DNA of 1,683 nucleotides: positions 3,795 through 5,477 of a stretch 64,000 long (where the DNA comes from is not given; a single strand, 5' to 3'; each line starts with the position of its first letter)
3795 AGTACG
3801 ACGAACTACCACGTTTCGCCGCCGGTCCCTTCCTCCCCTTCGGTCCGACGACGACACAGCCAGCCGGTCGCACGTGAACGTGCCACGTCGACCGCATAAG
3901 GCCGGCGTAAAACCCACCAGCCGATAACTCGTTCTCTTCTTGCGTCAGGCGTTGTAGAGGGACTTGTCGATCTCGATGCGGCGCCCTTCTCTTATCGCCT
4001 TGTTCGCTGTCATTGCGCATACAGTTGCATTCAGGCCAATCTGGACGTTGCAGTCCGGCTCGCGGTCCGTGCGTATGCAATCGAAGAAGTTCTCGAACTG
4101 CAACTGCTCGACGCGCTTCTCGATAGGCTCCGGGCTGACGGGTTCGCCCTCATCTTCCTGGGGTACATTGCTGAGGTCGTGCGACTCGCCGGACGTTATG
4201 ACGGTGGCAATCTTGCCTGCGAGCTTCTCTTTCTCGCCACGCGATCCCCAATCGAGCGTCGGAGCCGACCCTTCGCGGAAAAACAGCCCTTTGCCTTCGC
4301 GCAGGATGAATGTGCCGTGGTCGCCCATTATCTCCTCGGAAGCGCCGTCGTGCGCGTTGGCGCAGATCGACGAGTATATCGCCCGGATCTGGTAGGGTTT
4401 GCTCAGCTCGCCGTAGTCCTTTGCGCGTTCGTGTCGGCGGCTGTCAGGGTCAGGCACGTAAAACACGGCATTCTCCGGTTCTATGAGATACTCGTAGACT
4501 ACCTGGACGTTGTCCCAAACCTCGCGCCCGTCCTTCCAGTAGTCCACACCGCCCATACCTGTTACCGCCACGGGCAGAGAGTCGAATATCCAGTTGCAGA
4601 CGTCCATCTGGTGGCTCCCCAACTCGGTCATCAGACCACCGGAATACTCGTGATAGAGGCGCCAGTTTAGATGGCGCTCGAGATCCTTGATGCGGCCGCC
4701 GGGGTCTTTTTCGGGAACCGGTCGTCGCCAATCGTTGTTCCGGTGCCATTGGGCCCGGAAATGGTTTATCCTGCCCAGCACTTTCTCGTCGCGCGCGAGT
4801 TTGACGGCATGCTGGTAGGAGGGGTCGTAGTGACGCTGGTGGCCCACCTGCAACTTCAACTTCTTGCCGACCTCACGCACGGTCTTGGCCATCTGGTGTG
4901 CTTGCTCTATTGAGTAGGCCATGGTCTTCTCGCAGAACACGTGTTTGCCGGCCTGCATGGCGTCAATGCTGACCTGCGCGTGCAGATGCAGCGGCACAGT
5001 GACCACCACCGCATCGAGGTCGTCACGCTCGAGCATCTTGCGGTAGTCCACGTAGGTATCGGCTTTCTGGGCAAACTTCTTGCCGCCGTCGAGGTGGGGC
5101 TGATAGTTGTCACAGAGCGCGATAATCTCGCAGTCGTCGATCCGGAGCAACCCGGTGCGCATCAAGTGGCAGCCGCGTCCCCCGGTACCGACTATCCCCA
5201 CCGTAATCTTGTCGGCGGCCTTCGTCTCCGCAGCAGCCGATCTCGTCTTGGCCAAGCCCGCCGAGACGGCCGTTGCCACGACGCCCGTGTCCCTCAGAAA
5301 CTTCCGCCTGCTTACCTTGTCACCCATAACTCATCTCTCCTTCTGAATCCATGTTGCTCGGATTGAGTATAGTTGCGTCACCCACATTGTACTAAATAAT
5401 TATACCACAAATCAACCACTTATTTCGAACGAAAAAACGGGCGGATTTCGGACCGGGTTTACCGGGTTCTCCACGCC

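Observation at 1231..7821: Clustered periplasmic redox module: CbcL-like octaheme-c/diheme-b cytochrome, TAT-exported Gfo/Idh/MocA oxidoreductase, and the transporter-ApbE fusion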

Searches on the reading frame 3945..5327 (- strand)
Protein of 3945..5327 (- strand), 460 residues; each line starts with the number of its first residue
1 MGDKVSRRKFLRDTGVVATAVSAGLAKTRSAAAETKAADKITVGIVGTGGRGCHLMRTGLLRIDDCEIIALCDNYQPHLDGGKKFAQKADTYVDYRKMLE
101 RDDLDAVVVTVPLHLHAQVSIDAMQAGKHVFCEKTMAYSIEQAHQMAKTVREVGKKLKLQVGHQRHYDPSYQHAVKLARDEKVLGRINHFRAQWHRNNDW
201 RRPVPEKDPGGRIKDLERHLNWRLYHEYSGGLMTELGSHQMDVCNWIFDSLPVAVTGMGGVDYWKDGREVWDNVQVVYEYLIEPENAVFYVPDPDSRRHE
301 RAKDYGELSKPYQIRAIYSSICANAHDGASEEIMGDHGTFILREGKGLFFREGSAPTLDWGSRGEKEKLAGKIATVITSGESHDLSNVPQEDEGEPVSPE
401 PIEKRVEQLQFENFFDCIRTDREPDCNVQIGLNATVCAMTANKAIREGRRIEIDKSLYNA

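Call 3: search_protein_families(library=pfam, proteins=[window:3945-5327:-], max_evalue=0.01)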
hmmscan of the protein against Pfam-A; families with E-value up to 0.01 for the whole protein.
window:3945-5327:- (460 aa): 3 families
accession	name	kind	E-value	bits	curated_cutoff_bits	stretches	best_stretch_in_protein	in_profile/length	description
PF01408.29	GFO_IDH_MocA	-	1.2e-19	71.6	24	1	41-160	1-117/120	Oxidoreductase family, NAD-binding Rossmann fold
PF02894.22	GFO_IDH_MocA_C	-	2.7e-13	50.7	22.9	1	181-453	6-218/218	Oxidoreductase family, C-terminal alpha/beta domain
PF22725.1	GFO_IDH_MocA_C3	-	3.2e-12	47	27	1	175-280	4-92/124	GFO/IDH/MocA C-terminal domain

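Call 4: search_protein_families(library=ncbifam, proteins=[window:3945-5327:-], max_evalue=0.01)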
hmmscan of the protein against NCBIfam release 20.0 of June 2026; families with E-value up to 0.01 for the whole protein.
window:3945-5327:- (460 aa): 10 families
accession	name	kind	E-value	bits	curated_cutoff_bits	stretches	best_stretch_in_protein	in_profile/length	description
TIGR04380.1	myo_inos_iolG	equivalog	5.5e-33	114.2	355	1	41-262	2-199/330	inositol 2-dehydrogenase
NF040723.1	UDP-GlcNAcDh_Arch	equivalog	3.2e-24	86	450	1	42-190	2-144/302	UDP-N-acetylglucosamine 3-dehydrogenase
NF058561.1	BT_2158_fam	equivalog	8.1e-24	84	750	1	6-204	1-193/487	glycoside 3-dehydrogenase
NF052679.1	InsChiInosDhIolG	equivalog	1.3e-19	70.4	540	1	41-197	3-157/343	bifunctional inositol 2-dehydrogenase/D-chiro-inositol 1-dehydrogenase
NF052479.1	LevoglcsnDh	equivalog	1.2e-16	60.5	650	1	84-249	55-203/386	levoglucosan dehydrogenase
NF041392.1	XylDh_Gfo6_Halo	equivalog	8.7e-12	44.5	350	1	87-257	66-221/350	D-xylose 1-dehydrogenase Gfo6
NF008607.0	PRK11579.1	subfamily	7.2e-11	41.7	330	1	91-197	52-155/346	oxidoreductase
NF058563.1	BT_2159_fam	equivalog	5.8e-07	28.8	650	1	41-151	1-110/350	disaccharide 3-dehydrogenase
NF007574.0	PRK10206.1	equivalog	9.5e-06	24.9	352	1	94-211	56-166/345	oxidoreductase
TIGR02811.1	formate_TAT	hypoth_equivalog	0.0049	17.2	48.45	0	4-40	8-44/66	formate dehydrogenase region TAT target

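Call 30: find_homologous_proteins(query=window:3945-5327:-, max_evalue=1e-20)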
Query window:3945-5327:- (460 aa): 6040 proteins with E <= 1e-20 among 8000 candidates; the best 120 are listed.
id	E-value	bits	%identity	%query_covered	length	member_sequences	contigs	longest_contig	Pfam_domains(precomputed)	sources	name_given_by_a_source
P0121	9.7e-221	751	91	77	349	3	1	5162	PF01408.29,PF22725.2,PF02894.23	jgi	jgi:predicted dehydrogenase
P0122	1.3e-206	705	67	100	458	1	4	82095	PF01408.29,PF22725.2,PF02894.23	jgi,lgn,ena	-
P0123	1.7e-201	688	65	100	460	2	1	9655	PF01408.29,PF22725.2,PF02894.23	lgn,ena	-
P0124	9.5e-200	682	65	100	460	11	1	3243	PF01408.29,PF22725.2,PF02894.23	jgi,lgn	-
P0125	1.2e-199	682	64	100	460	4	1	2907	PF01408.29,PF22725.2,PF02894.23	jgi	jgi:predicted dehydrogenase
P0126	5.6e-199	680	66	100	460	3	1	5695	PF01408.29,PF22725.2,PF02894.23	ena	-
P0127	2.3e-127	444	47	98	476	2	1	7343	PF01408.29,PF19051.6,PF22725.2,PF02894.23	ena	-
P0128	3.6e-127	443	47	99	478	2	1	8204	PF01408.29,PF22725.2,PF02894.23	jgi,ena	jgi:predicted dehydrogenase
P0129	3.6e-124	433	47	98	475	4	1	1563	PF01408.29,PF22725.2,PF02894.23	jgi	-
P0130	3.9e-124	433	48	91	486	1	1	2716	PF01408.29,PF22725.2,PF02894.23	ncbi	-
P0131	5.5e-124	432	46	100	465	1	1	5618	PF01408.29,PF22725.2,PF10518.15,PF02894.23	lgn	-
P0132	1.5e-123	431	46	99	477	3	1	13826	PF01408.29,PF22725.2,PF02894.23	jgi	-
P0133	6.4e-123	429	47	99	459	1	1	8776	PF01408.29,PF22725.2,PF02894.23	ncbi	-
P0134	4.9e-121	423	46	100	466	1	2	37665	PF01408.29,PF22725.2,PF02894.23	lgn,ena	-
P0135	6.6e-121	422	46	99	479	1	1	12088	PF01408.29,PF22725.2,PF02894.23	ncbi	ncbi:MAG: Gfo/Idh/MocA family oxidoreductase [bacterium]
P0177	1.8e-109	385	45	100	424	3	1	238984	PF01408.29,PF22725.2,PF02894.23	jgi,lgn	jgi:predicted dehydrogenase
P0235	2.4e-102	361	43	98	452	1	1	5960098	PF01408.29,PF22725.2,PF02894.23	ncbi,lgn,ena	-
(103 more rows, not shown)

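Call 38: search_solved_structures(query=window:3945-5327:-, max_evalue=1e-10, show_alignments=2)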
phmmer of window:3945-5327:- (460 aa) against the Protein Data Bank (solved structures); distinct sequences matched with E-value up to 1e-10: 34.
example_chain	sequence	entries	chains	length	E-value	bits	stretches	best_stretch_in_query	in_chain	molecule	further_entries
3cea_A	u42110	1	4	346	1.1e-18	70.4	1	42-193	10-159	Myo-inositol 2-dehydrogenase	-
7xr9_A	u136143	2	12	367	8.7e-18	67.4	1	39-257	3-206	DgpA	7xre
4h3v_A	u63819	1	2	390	7e-17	64.4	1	90-251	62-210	Oxidoreductase domain protein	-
1evj_A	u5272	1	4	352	3e-16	62.4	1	88-191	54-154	GLUCOSE-FRUCTOSE OXIDOREDUCTASE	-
9m3d_B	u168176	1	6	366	3.3e-16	62.2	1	39-240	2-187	DgpA1 from W974-1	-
1ofg_A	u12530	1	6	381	4.4e-16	61.8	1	88-192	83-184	GLUCOSE-FRUCTOSE OXIDOREDUCTASE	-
3ec7_A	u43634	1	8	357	4.5e-16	61.8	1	41-175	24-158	Putative Dehydrogenase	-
1ryd_A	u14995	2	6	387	4.6e-16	61.8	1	88-192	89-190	glucose-fructose oxidoreductase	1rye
1h6a_A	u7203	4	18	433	5.8e-16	61.4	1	88-191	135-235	PRECURSOR FORM OF GLUCOSE-FRUCTOSE OXIDOREDUCTASE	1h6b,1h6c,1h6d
4fb5_A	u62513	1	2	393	1.4e-15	60.1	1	41-194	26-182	Probable oxidoreductase protein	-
4mkx_A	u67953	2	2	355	1.7e-15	59.9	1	40-190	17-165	Inositol dehydrogenase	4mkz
4n54_A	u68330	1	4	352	2e-15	59.7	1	40-190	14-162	Inositol dehydrogenase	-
3q2k_A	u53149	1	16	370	1.2e-14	57.1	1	40-249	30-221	oxidoreductase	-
5a02_A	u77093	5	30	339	3.2e-14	55.7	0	91-187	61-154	ALDOSE-ALDOSE OXIDOREDUCTASE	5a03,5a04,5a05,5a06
8tdf_A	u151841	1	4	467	4.2e-14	55.3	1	34-169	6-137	Dehydrogenase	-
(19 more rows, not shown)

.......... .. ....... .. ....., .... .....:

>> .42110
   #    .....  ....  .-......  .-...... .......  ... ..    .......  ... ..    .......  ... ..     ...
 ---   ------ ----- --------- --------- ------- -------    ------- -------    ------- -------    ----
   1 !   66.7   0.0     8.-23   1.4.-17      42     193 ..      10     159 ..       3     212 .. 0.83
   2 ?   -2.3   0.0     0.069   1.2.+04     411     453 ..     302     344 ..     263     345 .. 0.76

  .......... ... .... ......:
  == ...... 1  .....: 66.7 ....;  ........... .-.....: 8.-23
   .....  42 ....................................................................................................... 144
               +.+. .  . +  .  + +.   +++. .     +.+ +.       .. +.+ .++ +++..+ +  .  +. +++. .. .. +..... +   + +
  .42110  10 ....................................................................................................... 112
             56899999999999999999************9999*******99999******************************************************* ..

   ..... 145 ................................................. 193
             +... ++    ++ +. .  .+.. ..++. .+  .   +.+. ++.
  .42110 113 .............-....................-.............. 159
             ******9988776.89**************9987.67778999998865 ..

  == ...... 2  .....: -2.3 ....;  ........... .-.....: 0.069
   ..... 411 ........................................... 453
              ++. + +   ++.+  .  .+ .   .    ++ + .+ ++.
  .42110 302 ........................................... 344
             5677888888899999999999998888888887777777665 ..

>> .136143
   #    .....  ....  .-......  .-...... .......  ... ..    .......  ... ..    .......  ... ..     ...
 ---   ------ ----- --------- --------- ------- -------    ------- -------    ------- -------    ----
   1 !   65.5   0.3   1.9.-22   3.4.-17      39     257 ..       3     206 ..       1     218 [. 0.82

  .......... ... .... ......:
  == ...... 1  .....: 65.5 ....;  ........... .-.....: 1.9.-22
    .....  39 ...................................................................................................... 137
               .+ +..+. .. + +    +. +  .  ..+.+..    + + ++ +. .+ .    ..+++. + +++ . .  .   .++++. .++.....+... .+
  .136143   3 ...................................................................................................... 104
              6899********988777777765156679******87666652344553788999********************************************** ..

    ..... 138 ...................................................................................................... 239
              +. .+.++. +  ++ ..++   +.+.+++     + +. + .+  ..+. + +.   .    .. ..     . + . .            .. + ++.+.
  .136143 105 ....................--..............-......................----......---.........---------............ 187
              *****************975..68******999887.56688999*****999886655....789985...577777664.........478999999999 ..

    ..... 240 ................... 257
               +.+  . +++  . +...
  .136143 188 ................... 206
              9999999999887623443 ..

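Call 56: predict_structure(alignment_id=A3)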
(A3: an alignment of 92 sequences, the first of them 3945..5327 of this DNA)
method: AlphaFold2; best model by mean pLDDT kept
length: 460 residues; sequences in the alignment: 92
mean_pLDDT: 86.3   pTM: 0.84
mean pLDDT of the five models: 86.3, 85.9, 85.7, 85.2, 84.7
residues with pLDDT >= 90: 319; 70-90: 61; 50-70: 24; < 50: 56
segments of 3 or more residues with pLDDT < 50: 1-3, 14-36, 366-370, 372-394
pLDDT, mean of each block of 10 residues (from residue 1): 55 50 41 56 98 97 97 98 98 98 98 98 98 95 98 92 94 95 97 87 95 96 94 90 98 97 87 95 98 89 88 97 85 96 88 81 53 44 38 49 84 97 96 98 97 97
secondary structure, 60 per line:
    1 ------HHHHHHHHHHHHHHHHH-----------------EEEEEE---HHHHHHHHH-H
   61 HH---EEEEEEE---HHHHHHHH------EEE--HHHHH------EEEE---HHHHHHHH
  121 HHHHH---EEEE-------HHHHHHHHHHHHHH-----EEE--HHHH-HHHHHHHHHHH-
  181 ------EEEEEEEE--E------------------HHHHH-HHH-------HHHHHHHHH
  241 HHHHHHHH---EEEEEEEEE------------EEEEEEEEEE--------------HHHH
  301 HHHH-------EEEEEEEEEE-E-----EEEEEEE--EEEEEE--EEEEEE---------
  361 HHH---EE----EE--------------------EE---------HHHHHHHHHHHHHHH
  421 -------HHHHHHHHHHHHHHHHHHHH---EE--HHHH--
elements in order: H7-23 E41-46 H50-58 E66-72 H76-83 E90-92 H95-99 E106-109 H113-125 E129-132 H140-153 E159-161 H164-167 H169-179 E187-194 H216-220 H232-248 E252-260 E273-282 H297-304 E312-321 E329-335 E338-343 E346-351 H406-420 H428-447 H455-458

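Call 60: fold_search(model_id=the predicted structure, library=pdb)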
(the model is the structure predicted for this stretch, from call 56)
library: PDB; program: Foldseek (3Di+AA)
matches with E <= 10: 1625; with E <= 0.001: 417
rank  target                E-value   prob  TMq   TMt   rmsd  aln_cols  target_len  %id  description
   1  1rye_D                2.5e-23  1.00  0.62  0.76  10.5       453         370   18  Crystal Structure of the Shifted Form of the Glucose-Fructose Oxidoreductase from Zymomonas mobilis (released 2005-02-15)
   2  1rye_C                1.7e-22  1.00  0.61  0.81   5.9       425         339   18  Crystal Structure of the Shifted Form of the Glucose-Fructose Oxidoreductase from Zymomonas mobilis (released 2005-02-15)
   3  1h6d_C                1.7e-22  1.00  0.62  0.73   9.1       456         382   18  Oxidized Precursor Form of Glucose-Fructose Oxidoreductase from Zymomonas mobilis complexed with glycerol (released 2001-11-28)
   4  1rye_A                2.1e-22  1.00  0.61  0.80   4.5       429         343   18  Crystal Structure of the Shifted Form of the Glucose-Fructose Oxidoreductase from Zymomonas mobilis (released 2005-02-15)
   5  1evj_A                3.0e-22  1.00  0.59  0.79   4.5       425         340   17  CRYSTAL STRUCTURE OF GLUCOSE-FRUCTOSE OXIDOREDUCTASE (GFOR) DELTA1-22 S64D (released 2000-12-04)
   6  3ezy_B                3.2e-22  1.00  0.55  0.74   7.0       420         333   18  Crystal structure of probable dehydrogenase TM_0414 from Thermotoga maritima (released 2009-01-13)
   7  4h3v_B                3.4e-22  1.00  0.65  0.79   5.1       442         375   17  Crystal structure of oxidoreductase domain protein from Kribbella flavida (released 2012-09-26)
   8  1evj_D                4.0e-22  1.00  0.59  0.78   5.3       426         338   18  CRYSTAL STRUCTURE OF GLUCOSE-FRUCTOSE OXIDOREDUCTASE (GFOR) DELTA1-22 S64D (released 2000-12-04)
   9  1rye_B                4.8e-22  1.00  0.61  0.74   9.8       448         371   17  Crystal Structure of the Shifted Form of the Glucose-Fructose Oxidoreductase from Zymomonas mobilis (released 2005-02-15)
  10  5yab_C                5.0e-22  1.00  0.62  0.76   4.9       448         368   18  Crystal structure of scyllo-inositol dehydrogenase with L-glucose dehydrogenase activity (released 2018-05-23)
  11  3ezy_A                6.3e-22  1.00  0.56  0.75   6.8       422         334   18  Crystal structure of probable dehydrogenase TM_0414 from Thermotoga maritima (released 2009-01-13)
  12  1evj_B                7.9e-22  1.00  0.59  0.79   4.9       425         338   17  CRYSTAL STRUCTURE OF GLUCOSE-FRUCTOSE OXIDOREDUCTASE (GFOR) DELTA1-22 S64D (released 2000-12-04)
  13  4gqa_C                7.9e-22  1.00  0.62  0.74   6.2       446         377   19  Crystal structure of NAD binding oxidoreductase from Klebsiella pneumoniae (released 2012-09-12)
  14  4gqa_A                7.9e-22  1.00  0.61  0.74   6.3       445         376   19  Crystal structure of NAD binding oxidoreductase from Klebsiella pneumoniae (released 2012-09-12)
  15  5yab_A                8.3e-22  1.00  0.62  0.76   5.5       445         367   17  Crystal structure of scyllo-inositol dehydrogenase with L-glucose dehydrogenase activity (released 2018-05-23)
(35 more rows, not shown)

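Call 69: find_encoding_contigs(protein=P0177, flank=7000, max_places=1)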
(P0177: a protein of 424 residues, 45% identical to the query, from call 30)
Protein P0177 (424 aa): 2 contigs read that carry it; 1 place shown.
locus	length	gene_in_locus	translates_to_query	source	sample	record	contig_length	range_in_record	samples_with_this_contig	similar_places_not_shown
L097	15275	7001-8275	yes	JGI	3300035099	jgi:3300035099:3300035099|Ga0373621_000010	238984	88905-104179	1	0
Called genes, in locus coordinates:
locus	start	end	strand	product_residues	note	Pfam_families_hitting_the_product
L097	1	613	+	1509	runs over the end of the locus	PF02018:CBM_4_9 (weak), PF02449:Glyco_hydro_42 (weak)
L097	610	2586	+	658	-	PF20581:DUF6785, PF20580:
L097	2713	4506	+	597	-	PF13385:Laminin_G_3 (faint), PF06439:3keto-disac_hyd, PF20407:DUF1583_N (faint), PF06439:3keto-disac_hyd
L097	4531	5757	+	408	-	PF01408:GFO_IDH_MocA, PF03447:NAD_binding_3 (faint), PF02894:GFO_IDH_MocA_C (faint), PF19051:GFO_IDH_MocA_C2, PF22725:GFO_IDH_MocA_C3 (faint)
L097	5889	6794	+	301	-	PF02424:ApbE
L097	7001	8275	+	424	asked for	PF01408:GFO_IDH_MocA, PF02894:GFO_IDH_MocA_C, PF22725:GFO_IDH_MocA_C3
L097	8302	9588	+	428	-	PF01408:GFO_IDH_MocA, PF19051:GFO_IDH_MocA_C2, PF22725:GFO_IDH_MocA_C3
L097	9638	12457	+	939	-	PF06283:ThuA, PF03130:HEAT_PBS (faint), PF02985:HEAT (faint), PF13646:HEAT_2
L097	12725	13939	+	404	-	PF07690:MFS_1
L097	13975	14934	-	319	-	PF00294:PfkB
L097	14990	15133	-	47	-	-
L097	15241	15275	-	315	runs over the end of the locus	-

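Call 74: find_encoding_contigs(protein=P0235, flank=7000, max_places=1)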
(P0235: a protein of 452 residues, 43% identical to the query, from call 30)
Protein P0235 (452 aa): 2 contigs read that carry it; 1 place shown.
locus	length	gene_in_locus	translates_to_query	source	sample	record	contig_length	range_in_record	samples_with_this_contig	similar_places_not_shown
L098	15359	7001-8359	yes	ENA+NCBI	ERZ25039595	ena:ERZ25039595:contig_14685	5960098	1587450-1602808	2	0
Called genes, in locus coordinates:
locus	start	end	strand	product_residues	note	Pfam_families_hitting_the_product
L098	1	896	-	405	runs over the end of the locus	PF13276:HTH_21, PF00665:rve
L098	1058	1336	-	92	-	PF01527:HTH_Tnp_1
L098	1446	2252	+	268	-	-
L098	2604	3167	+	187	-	PF03413:PepSY (weak)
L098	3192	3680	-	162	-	-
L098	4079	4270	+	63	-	-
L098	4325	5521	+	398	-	PF01300:Sua5_yciO_yrdC, PF03481:Sua5_C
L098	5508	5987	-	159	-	PF00072:Response_reg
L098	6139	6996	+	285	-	PF02424:ApbE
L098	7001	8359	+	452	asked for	PF01408:GFO_IDH_MocA, PF02894:GFO_IDH_MocA_C, PF22725:GFO_IDH_MocA_C3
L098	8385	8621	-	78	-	-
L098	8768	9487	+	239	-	PF11181:YflT (faint)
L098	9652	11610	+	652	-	PF00890:FAD_binding_2 (faint), PF12831:FAD_oxidored, PF13450:NAD_binding_8, PF24135:DUF7402, PF22633:F5_F8_type_C_2 (faint), PF00754:F5_F8_type_C (weak)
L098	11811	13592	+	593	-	PF01266:DAO (weak), PF12831:FAD_oxidored, PF13450:NAD_binding_8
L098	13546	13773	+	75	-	PF00754:F5_F8_type_C (weak)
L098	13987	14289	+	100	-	-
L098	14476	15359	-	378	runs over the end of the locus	PF00589:Phage_integrase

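Call 78: search_protein_families(library=pfam, proteins=[L098:7001-8359:+], max_evalue=0.001)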
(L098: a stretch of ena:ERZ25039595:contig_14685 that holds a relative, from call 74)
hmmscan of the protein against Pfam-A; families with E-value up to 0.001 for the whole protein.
L098:7001-8359:+ (452 aa): 3 families
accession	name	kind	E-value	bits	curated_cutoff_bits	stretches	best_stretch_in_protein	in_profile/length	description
PF01408.29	GFO_IDH_MocA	-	1.9e-19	71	24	1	51-169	2-119/120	Oxidoreductase family, NAD-binding Rossmann fold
PF22725.1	GFO_IDH_MocA_C3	-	5e-17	62.5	27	1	178-287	1-93/124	GFO/IDH/MocA C-terminal domain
PF02894.22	GFO_IDH_MocA_C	-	6.5e-14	52.7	22.9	1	184-433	3-201/218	Oxidoreductase family, C-terminal alpha/beta domain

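Call 87: search_protein_representatives(protein=window:3945-5327:-)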
Query: 460 residues. Proteins with E-value up to 0.001 (for the whole library): 44547; up to 1e-10: 8695; up to 1e-30: 375. The best 150 are listed.
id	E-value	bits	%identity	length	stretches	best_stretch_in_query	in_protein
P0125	3.8e-200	681.9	65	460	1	2-459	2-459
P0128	1.1e-127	442.9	49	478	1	5-459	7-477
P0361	8.1e-99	347.8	43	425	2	5-280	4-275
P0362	7.6e-93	328.1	85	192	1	1-185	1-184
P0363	1.8e-91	323.6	43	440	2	6-280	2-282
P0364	1.0e-90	321.1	42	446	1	6-448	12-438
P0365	2.5e-90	319.8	43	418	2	5-281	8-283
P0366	5.3e-90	318.7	44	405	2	34-280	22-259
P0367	2.6e-88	313.2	44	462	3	27-253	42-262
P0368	7.5e-88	311.7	41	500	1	2-459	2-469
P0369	4.1e-87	309.2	43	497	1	2-458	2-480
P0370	1.6e-86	307.3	43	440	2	3-280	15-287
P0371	5.5e-81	289.0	40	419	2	2-280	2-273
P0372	2.0e-79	283.9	41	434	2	4-280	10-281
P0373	2.3e-79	283.7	39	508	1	4-459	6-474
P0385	6.8e-69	249.2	44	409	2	6-280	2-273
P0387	2.0e-68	247.6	39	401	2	2-280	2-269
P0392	1.8e-65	237.9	39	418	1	1-451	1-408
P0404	1.1e-61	225.5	37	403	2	7-280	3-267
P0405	1.2e-61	225.2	42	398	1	6-280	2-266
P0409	7.4e-60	219.4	39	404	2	6-280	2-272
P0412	1.7e-59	218.2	40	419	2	5-280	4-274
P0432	1.1e-54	202.4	41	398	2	6-280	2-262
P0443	9.1e-53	196.0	40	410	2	5-281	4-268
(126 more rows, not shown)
